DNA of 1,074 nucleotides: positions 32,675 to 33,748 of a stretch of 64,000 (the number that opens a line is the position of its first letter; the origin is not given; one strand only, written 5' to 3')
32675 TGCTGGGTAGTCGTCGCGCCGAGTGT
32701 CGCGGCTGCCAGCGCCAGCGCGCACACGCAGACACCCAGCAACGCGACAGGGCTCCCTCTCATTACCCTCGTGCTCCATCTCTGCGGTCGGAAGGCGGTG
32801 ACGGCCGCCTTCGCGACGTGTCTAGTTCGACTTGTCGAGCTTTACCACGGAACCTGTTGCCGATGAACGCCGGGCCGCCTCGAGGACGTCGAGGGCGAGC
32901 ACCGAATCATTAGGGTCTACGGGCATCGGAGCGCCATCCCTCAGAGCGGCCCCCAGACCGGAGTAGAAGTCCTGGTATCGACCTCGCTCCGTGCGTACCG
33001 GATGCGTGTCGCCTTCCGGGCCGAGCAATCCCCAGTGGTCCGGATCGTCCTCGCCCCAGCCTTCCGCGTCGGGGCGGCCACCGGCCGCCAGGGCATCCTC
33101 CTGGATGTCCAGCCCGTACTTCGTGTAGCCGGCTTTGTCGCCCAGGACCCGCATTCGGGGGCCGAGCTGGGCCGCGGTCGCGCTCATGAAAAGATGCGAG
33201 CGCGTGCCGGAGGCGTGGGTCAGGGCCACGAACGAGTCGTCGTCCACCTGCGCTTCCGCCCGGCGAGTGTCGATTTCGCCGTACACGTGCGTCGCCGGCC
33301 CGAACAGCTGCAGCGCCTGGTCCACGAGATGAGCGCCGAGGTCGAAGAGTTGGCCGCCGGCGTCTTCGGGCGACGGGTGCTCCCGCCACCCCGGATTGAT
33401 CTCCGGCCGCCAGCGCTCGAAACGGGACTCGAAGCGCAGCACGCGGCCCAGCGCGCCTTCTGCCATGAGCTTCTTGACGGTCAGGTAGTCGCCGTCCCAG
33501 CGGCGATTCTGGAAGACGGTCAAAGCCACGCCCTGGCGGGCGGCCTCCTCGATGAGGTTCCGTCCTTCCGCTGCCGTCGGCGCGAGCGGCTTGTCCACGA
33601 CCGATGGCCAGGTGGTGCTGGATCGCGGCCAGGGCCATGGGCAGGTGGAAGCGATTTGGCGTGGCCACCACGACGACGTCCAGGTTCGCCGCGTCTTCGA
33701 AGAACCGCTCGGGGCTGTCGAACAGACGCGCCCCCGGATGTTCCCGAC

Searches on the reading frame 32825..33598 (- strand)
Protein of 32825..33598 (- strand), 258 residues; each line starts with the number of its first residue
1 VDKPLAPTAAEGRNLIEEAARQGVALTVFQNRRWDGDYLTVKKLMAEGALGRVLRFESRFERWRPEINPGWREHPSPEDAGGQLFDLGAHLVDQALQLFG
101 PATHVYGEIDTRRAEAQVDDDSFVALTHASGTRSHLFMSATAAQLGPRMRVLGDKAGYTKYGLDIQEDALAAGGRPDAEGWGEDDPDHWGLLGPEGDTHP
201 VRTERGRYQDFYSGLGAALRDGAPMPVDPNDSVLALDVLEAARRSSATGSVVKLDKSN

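Call 65: search_protein_families(library=pfam, proteins=[window:32825-33598:-], max_evalue=0.01)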
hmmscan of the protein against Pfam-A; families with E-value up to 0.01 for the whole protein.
window:32825-33598:- (258 aa): 2 families
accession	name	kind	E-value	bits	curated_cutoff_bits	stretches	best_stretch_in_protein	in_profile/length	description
PF22725.1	GFO_IDH_MocA_C3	-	2.1e-28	99.2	27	1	38-158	1-123/124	GFO/IDH/MocA C-terminal domain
PF02894.22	GFO_IDH_MocA_C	-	8.9e-27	94.7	22.9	1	42-254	1-218/218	Oxidoreductase family, C-terminal alpha/beta domain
